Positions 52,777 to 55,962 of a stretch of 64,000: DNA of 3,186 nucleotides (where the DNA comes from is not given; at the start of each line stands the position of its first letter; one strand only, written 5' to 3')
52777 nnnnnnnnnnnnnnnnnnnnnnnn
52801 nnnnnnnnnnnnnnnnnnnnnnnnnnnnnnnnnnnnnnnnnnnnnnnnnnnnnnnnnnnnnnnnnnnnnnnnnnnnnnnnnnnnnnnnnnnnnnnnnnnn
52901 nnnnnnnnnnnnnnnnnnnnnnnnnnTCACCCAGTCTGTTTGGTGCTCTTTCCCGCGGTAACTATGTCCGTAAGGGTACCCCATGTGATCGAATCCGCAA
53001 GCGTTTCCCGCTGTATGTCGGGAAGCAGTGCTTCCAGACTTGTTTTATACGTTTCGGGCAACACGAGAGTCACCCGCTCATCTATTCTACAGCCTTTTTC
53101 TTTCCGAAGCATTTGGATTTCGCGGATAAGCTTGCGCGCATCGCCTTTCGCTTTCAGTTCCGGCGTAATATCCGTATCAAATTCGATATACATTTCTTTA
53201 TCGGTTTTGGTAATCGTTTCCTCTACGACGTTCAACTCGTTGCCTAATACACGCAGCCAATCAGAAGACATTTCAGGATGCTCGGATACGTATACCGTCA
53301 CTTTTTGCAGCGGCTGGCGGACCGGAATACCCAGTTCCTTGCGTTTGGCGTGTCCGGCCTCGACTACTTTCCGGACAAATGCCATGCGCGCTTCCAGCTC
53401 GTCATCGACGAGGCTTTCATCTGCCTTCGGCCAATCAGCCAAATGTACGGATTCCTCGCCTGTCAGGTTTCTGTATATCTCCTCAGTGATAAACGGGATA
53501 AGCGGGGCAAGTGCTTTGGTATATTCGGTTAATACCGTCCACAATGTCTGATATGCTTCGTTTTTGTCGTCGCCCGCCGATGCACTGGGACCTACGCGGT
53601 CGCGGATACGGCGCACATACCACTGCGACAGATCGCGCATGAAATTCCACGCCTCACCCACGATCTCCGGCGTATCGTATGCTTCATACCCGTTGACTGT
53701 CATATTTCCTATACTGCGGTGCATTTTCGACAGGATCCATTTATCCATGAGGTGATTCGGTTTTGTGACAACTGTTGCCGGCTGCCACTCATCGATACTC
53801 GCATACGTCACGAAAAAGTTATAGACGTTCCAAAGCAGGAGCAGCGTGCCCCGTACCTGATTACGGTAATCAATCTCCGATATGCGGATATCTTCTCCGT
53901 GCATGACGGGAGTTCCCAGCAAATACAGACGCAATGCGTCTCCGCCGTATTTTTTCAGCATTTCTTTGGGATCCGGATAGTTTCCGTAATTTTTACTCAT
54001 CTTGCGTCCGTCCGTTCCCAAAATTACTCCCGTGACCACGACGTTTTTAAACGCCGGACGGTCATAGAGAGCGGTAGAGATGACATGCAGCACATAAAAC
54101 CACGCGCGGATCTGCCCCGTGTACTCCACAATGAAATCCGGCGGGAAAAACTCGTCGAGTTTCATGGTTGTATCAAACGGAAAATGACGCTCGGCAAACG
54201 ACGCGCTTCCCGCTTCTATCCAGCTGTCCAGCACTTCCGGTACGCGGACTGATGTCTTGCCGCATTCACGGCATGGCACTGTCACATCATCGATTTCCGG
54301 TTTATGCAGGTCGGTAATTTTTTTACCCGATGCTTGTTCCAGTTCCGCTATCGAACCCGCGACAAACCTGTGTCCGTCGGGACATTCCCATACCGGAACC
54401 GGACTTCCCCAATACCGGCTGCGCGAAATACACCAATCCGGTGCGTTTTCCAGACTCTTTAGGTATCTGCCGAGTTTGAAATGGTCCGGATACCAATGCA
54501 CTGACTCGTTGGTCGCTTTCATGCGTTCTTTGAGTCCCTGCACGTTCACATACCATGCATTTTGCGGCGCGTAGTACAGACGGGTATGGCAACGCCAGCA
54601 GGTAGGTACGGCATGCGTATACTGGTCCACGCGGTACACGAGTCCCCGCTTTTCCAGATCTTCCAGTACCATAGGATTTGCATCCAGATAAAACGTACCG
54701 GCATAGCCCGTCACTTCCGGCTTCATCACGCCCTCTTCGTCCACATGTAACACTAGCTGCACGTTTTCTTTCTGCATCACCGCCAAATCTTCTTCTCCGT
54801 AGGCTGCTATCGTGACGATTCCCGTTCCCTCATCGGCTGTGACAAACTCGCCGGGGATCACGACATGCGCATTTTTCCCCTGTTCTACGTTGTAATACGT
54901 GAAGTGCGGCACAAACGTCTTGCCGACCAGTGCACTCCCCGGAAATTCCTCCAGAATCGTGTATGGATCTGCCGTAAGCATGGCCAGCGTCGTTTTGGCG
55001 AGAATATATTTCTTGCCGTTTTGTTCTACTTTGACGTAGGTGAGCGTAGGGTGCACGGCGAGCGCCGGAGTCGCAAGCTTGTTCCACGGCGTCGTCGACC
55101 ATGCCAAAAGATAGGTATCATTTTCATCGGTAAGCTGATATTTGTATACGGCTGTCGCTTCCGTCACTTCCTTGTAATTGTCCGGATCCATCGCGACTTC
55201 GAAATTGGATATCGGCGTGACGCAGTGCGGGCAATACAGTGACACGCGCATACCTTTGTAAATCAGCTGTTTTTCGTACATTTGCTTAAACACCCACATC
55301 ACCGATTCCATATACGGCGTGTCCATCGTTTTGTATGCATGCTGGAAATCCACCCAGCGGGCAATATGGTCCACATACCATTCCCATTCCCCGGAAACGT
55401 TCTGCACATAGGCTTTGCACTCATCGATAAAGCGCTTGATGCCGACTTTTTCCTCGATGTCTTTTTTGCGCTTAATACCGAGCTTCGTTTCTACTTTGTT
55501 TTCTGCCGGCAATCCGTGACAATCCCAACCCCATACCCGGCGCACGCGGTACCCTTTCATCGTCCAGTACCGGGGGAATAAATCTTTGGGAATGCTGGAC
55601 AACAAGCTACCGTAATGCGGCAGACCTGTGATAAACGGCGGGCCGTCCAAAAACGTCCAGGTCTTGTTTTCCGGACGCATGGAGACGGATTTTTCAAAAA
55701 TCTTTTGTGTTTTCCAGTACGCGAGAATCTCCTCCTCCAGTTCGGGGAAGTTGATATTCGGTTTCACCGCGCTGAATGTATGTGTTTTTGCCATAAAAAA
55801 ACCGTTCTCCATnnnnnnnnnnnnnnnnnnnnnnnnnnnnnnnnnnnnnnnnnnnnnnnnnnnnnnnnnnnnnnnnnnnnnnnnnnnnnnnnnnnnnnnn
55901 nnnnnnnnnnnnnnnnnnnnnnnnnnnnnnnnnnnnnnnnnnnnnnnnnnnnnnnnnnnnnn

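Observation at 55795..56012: ileS T-box leader with a short Stem I whose terminal loop carries the AUC specifier; terminator overlaps the ORF-track start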

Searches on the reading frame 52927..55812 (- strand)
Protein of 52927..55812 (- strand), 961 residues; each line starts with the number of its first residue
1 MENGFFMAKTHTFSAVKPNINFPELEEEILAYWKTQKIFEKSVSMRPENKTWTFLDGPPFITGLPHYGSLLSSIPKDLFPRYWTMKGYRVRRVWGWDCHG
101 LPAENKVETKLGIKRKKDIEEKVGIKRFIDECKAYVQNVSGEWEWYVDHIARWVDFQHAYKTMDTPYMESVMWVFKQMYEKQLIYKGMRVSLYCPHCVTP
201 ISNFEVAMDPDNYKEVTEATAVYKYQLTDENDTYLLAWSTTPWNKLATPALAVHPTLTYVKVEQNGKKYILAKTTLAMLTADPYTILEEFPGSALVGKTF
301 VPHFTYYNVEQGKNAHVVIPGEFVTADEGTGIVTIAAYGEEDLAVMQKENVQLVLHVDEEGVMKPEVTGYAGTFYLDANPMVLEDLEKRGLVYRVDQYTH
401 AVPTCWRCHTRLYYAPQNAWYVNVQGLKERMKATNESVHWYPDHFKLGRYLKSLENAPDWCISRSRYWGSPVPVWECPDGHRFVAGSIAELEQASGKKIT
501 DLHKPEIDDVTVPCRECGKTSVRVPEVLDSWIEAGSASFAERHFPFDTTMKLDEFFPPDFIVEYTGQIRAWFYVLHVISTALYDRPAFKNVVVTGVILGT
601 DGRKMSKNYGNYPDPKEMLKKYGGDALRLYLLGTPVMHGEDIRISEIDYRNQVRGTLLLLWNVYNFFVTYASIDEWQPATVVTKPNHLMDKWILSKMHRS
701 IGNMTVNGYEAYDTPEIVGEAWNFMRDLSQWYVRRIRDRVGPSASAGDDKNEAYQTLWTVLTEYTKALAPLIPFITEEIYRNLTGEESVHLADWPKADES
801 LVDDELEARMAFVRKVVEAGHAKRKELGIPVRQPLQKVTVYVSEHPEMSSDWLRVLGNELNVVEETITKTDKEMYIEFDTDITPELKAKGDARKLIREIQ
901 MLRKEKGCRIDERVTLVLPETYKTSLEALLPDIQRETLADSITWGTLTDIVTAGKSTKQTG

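Call 12: find_encoding_contigs(protein=window:52927-55794:-, flank=3000, max_places=4)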
Protein window:52927-55794:- (955 aa): no gene with exactly this product is on record in the collection.

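Call 13: find_encoding_contigs(protein=window:52927-55812:-, flank=3000, max_places=4)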
Protein window:52927-55812:- (961 aa): 2 contigs read that carry it; 2 places shown.
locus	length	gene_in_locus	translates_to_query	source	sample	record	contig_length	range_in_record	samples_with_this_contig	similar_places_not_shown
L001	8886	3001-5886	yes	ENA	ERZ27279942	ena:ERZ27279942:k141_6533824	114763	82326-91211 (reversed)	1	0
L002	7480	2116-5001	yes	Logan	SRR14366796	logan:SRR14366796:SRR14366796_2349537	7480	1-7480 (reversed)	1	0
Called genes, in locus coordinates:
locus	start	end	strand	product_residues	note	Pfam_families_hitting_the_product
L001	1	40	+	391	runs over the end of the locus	PF00091:Tubulin, PF12327:FtsZ_C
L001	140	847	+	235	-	PF13649:Methyltransf_25 (weak), PF13847:Methyltransf_31 (weak), PF08241:Methyltransf_11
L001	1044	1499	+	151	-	-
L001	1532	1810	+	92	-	-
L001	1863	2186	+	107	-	PF04020:Phage_holin_4_2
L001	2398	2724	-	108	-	-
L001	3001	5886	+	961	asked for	PF00133:tRNA-synt_1, PF09334:tRNA-synt_1g, PF08264:Anticodon_1, PF19302:DUF5915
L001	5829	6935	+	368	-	PF01098:FTSW_RODA_SPOVE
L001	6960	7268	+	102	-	PF00829:Ribosomal_L21p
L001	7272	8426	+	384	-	PF01170:UPF0020 (faint)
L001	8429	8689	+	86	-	PF01016:Ribosomal_L27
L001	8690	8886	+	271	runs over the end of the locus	PF02195:ParB_N, PF17762:HTH_ParB, PF08535:KorB (faint)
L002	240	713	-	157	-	-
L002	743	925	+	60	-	-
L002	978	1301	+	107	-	PF04020:Phage_holin_4_2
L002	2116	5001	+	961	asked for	PF00133:tRNA-synt_1, PF09334:tRNA-synt_1g, PF08264:Anticodon_1, PF19302:DUF5915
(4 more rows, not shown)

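Call 45: search_protein_families(library=ncbifam, proteins=[window:52927-55794:-], max_evalue=1e-10)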
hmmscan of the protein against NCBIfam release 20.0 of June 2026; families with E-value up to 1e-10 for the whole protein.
window:52927-55794:- (955 aa): 15 families
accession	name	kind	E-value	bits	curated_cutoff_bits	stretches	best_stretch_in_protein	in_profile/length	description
TIGR00392.1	ileS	equivalog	6.7e-228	759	621.4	1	13-839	5-854/861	isoleucine--tRNA ligase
NF000257.1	MupA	exception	2.5e-200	667.8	1900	1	20-857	9-842/1024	mupirocin-resistant isoleucine--tRNA ligase MupA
NF000258.1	MupB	exception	1.1e-190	635.9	1900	1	20-848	9-831/1033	mupirocin-resistant isoleucine--tRNA ligase MupB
TIGR00422.1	valS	equivalog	1.9e-123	413.3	612.1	2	312-887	256-811/863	valine--tRNA ligase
NF009687.0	PRK13208.1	equivalog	2e-122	409.9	738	2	312-868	255-795/801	valine--tRNA ligase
NF004349.1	PRK05729.1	equivalog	2.1e-109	367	704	2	312-860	250-767/860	valine--tRNA ligase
NF040702.1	ileS_w_GNAT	exception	5.3e-80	269.4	1999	2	312-798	495-978/1100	isoleucine--tRNA ligase, N-acetyltransferase domain-containing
NF011492.0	PRK14900.1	equivalog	6.8e-71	239.4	1783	2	306-838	260-773/1044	valine--tRNA ligase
NF008957.0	PRK12300.1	subfamily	1.6e-57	195.1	677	2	14-327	4-311/946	leucine--tRNA ligase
TIGR00395.1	leuS_arch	equivalog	3.6e-49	167.6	648.5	2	576-862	598-856/938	leucine--tRNA ligase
NF000540.1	alt_ValS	exception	4.5e-49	167.1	900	1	364-838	337-804/827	valine--tRNA ligase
TIGR00396.1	leuS_bact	equivalog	2.6e-30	105.2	548.4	1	15-206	2-172/843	leucine--tRNA ligase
TIGR00398.1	metG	equivalog_domain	3.2e-24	85.6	336.35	1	54-197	9-132/530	methionine--tRNA ligase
NF008900.0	PRK12267.1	equivalog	7.1e-19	67.7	598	1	574-782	276-481/648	methionine--tRNA ligase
NF001100.0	PRK00133.1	equivalog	2.5e-14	52.8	587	0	53-191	14-132/676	methionine--tRNA ligase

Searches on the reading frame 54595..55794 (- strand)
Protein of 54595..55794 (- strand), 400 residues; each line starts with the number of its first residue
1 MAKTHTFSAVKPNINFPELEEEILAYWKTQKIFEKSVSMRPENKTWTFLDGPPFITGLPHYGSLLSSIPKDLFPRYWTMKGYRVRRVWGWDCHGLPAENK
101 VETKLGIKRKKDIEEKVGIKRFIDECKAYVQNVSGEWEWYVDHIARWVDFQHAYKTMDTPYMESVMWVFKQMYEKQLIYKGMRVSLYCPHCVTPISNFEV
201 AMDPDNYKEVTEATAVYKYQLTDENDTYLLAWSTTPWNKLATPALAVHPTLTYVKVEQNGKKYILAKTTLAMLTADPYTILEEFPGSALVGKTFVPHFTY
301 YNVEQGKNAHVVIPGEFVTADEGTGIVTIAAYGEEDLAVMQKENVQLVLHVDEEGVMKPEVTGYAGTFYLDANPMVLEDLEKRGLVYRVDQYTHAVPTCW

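Call 15: find_related_loci(query=window:54595-55794:-, collection=genome_contigs, flank=2000)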
Query window:54595-55794:- (400 aa) in genome_contigs; peptide patterns used: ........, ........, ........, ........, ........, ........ (x = any residue, [..] = any of these).
600 stretches matched a pattern (row limit reached: there are more); 594 encode a relative of the query (tblastn E <= 1e-3); the best 80 are kept; 80 distinct loci.
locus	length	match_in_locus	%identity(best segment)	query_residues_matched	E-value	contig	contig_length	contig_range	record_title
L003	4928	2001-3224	88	1-400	0e+0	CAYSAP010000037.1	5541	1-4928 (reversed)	MAG TPA_asm: uncultured Gammaproteobacteria bacterium isolate SRP090828_co2_19 genome assembly, contig: NODE_6092_length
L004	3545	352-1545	82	3-400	0e+0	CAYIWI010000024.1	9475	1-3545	MAG TPA_asm: uncultured Gammaproteobacteria bacterium isolate ERP119705_co3_560 genome assembly, contig: NODE_8954_lengt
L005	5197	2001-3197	76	1-400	0e+0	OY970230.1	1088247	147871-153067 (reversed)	MAG: Candidatus Gottesmanbacteria bacterium isolate MFD01689.bin.c.3 genome assembly, chromosome: 1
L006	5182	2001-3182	76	7-400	0e+0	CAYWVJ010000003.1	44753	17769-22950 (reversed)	MAG TPA_asm: uncultured Gammaproteobacteria bacterium isolate SRP093762_co1_96 genome assembly, contig: NODE_527_length_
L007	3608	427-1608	75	6-400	0e+0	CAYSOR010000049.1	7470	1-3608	MAG TPA_asm: uncultured Gammaproteobacteria bacterium isolate binchicken_co266_188 genome assembly, contig: NODE_20783_l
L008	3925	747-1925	74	7-400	0e+0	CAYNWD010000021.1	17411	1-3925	MAG TPA_asm: uncultured Gammaproteobacteria bacterium isolate binchicken_co38_90 genome assembly, contig: NODE_6884_leng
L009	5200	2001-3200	74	1-400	0e+0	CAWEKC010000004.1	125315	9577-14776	MAG: Candidatus Gottesmanbacteria bacterium isolate MFD05942.bin.1.195 genome assembly, contig: contig_51431, whole geno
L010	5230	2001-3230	69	6-400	0e+0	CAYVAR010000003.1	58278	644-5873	MAG TPA_asm: uncultured Gammaproteobacteria bacterium isolate binchicken_co110_1166 genome assembly, contig: NODE_1325_l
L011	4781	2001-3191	71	4-400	0e+0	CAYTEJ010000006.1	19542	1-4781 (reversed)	MAG TPA_asm: uncultured Gammaproteobacteria bacterium isolate binchicken_co110_1204 genome assembly, contig: NODE_6051_l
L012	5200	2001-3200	70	1-400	0e+0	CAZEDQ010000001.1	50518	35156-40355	MAG TPA_asm: uncultured Gammaproteobacteria bacterium isolate SRP050083_co7_608 genome assembly, contig: NODE_409_length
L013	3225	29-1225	68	1-400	0e+0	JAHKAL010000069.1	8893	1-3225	MAG: Patescibacteria group bacterium isolate Undefined_mixed_planktonic.mb.4 Undefined_mixed_pla.mb.4_k141_1243184, whol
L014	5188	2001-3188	71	7-400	0e+0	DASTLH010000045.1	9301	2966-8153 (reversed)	MAG TPA_asm: Patescibacteria group bacterium isolate SMAG_U2653 k141_1147750, whole genome shotgun sequence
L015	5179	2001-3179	70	7-400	0e+0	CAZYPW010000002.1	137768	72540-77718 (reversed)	MAG TPA_asm: uncultured Gammaproteobacteria bacterium isolate binchicken_co38_269 genome assembly, contig: NODE_320_leng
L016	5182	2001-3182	72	7-400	0e+0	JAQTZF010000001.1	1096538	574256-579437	MAG: Candidatus Daviesbacteria bacterium isolate STC_54 NODE_2_length_1096538_cov_10.617223_Sandtown_C, whole genome sho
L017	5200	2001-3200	70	1-400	0e+0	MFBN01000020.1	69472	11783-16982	MAG: Candidatus Curtissbacteria bacterium RIFCSPLOWO2_01_FULL_37_9 rifcsplowo2_01_scaffold_3315, whole genome shotgun se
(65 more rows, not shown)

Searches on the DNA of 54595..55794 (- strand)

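Call 59: search_with_rna_model(model_id=R1, sources=[L003, L004, L005, L006, L007, L008, L009, L010, L011, L012, L013, L014, L015, L016, L017, L018, L019, L020, L021, L022, L023, L024, L025, L026, L027, L028, L029, L030, L031, L032, L033, L034, L035, L036, L037, L038, L039, L040, L041, L042, L043, L044, L045, L046, L047, L048, L049, L050, L051, L052, L053, L054, L055, L056, L057, L058, L059, L060, L061, L062, L063, L064, L065, L066, L067, L068, L069, L070, L071, L072, L073, L074, L075, L076, L077, L078, L079, L080, L081, L082], max_evalue=0.1)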
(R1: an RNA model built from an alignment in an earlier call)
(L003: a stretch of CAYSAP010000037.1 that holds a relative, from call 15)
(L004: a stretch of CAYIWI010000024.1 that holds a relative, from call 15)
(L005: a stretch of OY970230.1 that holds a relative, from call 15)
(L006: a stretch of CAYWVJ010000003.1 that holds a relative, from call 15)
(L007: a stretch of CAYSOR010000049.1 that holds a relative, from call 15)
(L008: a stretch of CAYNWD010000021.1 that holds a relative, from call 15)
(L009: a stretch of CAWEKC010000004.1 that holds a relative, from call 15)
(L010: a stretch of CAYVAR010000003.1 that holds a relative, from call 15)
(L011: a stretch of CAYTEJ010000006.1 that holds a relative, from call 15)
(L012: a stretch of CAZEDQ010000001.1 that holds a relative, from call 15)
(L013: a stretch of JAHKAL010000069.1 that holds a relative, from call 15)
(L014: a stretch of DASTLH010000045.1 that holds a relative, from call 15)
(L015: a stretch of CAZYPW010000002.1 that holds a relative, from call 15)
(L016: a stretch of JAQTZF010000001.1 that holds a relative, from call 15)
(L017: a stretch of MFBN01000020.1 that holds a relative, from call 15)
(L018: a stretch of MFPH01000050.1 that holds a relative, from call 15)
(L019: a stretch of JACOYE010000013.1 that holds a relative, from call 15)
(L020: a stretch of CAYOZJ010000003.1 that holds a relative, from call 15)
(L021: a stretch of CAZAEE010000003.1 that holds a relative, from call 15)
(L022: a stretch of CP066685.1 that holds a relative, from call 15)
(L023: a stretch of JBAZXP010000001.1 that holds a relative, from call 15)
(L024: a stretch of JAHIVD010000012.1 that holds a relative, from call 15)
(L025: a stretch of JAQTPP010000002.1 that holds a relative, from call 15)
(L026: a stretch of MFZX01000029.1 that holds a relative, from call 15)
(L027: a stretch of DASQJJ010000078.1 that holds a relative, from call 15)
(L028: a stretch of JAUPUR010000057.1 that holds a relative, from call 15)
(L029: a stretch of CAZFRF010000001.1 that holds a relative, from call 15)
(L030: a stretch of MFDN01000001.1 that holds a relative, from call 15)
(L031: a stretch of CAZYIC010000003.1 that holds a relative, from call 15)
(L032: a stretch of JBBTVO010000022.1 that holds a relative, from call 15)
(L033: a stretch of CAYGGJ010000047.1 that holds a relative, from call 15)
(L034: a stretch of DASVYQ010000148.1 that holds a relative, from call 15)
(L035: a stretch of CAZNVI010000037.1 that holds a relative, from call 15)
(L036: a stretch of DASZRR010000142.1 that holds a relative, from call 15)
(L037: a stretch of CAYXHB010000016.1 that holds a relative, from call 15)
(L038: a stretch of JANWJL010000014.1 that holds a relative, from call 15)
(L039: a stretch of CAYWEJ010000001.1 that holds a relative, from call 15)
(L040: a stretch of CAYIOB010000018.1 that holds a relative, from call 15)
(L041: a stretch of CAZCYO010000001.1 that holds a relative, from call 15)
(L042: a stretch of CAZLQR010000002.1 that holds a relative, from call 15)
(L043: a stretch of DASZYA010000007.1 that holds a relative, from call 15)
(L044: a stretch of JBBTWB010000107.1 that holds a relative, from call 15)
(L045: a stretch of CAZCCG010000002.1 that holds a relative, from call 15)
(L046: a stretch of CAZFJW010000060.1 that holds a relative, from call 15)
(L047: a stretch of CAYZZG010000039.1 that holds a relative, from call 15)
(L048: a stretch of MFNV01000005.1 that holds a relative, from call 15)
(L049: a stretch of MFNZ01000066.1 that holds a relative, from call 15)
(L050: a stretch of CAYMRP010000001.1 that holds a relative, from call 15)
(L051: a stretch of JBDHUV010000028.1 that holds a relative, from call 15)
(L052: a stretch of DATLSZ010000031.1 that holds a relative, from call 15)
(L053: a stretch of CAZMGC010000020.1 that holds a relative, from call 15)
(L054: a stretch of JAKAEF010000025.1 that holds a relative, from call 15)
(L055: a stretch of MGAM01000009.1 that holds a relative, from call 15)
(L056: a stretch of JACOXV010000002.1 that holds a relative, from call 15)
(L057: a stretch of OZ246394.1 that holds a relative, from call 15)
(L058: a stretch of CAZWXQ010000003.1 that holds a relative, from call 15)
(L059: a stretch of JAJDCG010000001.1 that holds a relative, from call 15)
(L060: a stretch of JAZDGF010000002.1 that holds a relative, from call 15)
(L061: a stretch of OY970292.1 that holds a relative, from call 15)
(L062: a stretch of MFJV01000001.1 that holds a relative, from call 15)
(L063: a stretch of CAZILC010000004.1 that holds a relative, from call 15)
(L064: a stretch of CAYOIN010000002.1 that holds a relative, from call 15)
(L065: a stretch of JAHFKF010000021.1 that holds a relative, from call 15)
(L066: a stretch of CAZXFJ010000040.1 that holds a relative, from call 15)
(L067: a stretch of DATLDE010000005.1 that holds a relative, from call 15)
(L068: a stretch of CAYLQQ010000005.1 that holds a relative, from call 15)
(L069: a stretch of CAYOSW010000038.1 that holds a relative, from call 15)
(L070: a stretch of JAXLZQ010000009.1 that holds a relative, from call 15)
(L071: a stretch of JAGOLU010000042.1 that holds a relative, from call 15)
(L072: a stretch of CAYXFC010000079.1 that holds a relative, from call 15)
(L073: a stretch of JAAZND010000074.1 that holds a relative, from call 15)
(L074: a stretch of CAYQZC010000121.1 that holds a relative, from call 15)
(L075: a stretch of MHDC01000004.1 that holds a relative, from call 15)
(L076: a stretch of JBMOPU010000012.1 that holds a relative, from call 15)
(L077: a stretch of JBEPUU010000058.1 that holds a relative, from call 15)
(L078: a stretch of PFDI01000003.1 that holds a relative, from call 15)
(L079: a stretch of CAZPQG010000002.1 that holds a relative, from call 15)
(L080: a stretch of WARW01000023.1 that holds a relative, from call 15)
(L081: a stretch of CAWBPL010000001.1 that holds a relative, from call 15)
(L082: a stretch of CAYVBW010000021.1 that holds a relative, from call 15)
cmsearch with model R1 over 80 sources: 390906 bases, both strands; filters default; matches with E-value up to 0.1: 7.
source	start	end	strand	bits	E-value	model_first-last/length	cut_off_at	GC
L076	1789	1907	+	89.5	3e-16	1-116/116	no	0.45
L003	1814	1930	+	73.7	5.6e-13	1-116/116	no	0.5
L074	94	210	+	70.2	3.1e-12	1-116/116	no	0.46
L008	480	592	+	53.1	1.1e-08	1-116/116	no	0.54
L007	258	371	+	42.1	2.1e-06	1-116/116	no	0.51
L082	1732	1904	+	34.5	8.4e-05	1-116/116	no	0.35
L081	1886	1950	+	30.7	0.00051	1-116/116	no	0.51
